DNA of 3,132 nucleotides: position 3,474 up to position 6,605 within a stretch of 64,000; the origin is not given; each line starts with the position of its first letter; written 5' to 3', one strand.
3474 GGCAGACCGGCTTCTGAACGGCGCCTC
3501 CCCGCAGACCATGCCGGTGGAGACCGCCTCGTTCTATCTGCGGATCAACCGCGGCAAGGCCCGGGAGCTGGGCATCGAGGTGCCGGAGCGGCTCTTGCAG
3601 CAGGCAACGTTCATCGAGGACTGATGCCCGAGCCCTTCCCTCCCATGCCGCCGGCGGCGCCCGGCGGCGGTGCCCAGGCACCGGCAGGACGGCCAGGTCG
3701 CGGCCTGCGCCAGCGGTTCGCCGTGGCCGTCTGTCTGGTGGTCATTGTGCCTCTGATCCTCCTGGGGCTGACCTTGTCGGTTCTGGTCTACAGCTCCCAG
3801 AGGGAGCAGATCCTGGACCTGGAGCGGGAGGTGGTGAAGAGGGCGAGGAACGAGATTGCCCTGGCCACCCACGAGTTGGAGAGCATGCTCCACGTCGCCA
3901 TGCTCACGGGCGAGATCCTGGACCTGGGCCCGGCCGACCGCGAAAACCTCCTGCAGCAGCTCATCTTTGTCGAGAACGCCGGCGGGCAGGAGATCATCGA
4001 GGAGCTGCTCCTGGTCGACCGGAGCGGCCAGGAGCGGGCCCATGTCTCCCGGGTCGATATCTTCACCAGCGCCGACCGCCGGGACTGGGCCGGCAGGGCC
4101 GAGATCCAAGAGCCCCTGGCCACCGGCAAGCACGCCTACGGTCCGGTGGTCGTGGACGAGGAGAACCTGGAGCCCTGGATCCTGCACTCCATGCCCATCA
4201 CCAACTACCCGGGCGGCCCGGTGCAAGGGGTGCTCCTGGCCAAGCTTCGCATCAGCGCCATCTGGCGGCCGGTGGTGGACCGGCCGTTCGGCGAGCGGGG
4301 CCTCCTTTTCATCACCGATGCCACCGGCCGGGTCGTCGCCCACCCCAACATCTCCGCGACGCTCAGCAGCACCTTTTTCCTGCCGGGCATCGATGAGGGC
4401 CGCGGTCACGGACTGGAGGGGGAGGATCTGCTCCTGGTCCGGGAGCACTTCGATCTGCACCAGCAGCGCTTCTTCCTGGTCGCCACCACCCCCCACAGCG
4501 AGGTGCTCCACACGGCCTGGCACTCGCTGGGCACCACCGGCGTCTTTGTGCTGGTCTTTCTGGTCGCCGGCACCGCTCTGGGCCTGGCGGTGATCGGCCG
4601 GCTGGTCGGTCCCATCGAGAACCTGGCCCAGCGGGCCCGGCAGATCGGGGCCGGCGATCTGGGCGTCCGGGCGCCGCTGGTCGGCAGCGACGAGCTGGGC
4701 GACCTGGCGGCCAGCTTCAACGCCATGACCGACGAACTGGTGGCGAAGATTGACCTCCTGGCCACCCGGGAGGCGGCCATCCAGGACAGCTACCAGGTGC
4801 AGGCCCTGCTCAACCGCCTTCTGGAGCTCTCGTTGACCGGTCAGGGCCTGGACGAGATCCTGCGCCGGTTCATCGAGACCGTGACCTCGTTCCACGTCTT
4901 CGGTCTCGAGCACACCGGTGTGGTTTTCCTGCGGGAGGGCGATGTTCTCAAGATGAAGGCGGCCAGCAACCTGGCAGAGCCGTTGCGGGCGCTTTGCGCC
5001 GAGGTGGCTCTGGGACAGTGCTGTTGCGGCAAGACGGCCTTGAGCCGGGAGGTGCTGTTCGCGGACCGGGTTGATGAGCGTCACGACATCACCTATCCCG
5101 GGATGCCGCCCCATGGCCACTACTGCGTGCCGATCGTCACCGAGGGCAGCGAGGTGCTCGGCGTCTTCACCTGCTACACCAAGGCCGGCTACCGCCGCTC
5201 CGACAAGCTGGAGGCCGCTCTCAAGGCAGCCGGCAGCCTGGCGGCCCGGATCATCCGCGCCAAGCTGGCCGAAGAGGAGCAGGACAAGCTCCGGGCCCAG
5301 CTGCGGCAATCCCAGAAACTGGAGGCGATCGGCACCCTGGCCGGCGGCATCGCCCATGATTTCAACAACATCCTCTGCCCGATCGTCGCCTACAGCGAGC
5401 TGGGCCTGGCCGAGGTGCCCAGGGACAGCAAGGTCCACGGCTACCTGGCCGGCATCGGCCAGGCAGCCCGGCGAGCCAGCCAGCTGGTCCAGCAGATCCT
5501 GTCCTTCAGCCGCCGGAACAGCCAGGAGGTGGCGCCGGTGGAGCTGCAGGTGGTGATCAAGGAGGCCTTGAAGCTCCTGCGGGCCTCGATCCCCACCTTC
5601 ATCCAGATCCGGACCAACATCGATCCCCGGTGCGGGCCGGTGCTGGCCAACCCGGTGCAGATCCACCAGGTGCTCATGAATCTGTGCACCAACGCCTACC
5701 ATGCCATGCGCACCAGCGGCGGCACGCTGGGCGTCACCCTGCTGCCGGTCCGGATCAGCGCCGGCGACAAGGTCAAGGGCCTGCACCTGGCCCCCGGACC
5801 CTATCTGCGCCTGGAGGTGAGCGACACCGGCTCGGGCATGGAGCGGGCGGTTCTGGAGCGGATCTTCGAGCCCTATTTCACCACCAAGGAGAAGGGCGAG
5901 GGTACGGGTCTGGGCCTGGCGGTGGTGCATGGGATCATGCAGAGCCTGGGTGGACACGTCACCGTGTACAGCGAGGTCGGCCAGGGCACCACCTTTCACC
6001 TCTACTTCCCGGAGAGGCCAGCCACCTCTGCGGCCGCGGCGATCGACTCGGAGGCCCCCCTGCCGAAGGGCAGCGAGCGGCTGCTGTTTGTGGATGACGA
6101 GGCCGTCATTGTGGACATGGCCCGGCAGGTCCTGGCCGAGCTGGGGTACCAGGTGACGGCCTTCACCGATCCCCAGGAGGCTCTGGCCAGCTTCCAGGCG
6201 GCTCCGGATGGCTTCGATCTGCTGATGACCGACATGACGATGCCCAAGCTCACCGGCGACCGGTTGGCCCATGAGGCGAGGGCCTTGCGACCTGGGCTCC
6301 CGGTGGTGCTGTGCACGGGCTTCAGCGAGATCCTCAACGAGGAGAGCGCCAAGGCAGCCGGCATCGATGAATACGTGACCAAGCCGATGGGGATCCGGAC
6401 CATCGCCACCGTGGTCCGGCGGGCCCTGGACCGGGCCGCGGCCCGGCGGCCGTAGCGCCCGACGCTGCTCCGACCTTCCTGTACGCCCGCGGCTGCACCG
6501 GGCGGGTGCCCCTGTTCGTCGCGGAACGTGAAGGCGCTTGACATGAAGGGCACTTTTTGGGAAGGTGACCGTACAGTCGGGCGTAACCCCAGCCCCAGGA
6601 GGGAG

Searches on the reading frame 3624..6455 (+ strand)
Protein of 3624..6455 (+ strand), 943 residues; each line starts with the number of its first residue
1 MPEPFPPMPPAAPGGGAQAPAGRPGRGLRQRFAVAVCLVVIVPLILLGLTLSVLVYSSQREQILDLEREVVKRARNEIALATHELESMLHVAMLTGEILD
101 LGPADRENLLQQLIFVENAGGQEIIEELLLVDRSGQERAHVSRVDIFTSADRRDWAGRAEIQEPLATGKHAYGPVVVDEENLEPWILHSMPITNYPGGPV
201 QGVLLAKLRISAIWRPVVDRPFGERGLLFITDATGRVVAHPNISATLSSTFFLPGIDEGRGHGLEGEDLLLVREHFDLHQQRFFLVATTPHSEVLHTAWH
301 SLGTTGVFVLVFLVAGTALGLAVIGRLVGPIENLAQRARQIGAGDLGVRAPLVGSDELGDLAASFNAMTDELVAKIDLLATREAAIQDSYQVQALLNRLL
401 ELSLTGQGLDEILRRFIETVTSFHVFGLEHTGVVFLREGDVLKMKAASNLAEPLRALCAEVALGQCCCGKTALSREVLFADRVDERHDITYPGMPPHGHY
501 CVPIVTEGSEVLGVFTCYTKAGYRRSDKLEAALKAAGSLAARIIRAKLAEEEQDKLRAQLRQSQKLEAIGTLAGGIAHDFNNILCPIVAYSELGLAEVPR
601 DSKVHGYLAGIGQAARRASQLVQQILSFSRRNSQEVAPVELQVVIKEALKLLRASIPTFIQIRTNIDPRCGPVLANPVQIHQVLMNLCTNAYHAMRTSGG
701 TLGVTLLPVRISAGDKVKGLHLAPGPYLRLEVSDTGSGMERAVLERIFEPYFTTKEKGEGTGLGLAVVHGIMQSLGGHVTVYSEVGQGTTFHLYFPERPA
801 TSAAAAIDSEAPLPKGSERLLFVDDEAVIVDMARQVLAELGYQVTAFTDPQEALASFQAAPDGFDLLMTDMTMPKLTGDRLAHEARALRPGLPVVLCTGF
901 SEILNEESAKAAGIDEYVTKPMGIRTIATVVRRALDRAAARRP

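Call 99: search_protein_families(library=pfam, proteins=[window:3624-6455:+], max_evalue=0.0001)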
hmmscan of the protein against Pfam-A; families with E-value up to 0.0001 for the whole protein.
window:3624-6455:+ (943 aa): 7 families
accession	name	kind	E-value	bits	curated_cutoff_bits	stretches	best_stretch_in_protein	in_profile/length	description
PF02518.31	HATPase_c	-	1.3e-23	84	26.4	1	676-798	2-110/111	Histidine kinase-, DNA gyrase B-, and HSP90-like ATPase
PF00072.30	Response_reg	-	1.2e-18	67.8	30.2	1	821-931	2-110/111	Response regulator receiver domain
PF00672.30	HAMP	-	1.1e-15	58.1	25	1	323-373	2-52/53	HAMP domain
PF02743.24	dCache_1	-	9.7e-09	35.5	45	1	59-258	3-203/240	Cache domain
PF00512.31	HisKA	-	1.1e-08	35.5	26.9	1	570-633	3-65/66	His Kinase A (phospho-acceptor) domain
PF13185.12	GAF_2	-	4.4e-08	33.9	28.6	1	408-544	3-135/136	GAF domain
PF01590.32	GAF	-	8.7e-06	26.7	22.4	1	409-542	2-131/133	GAF domain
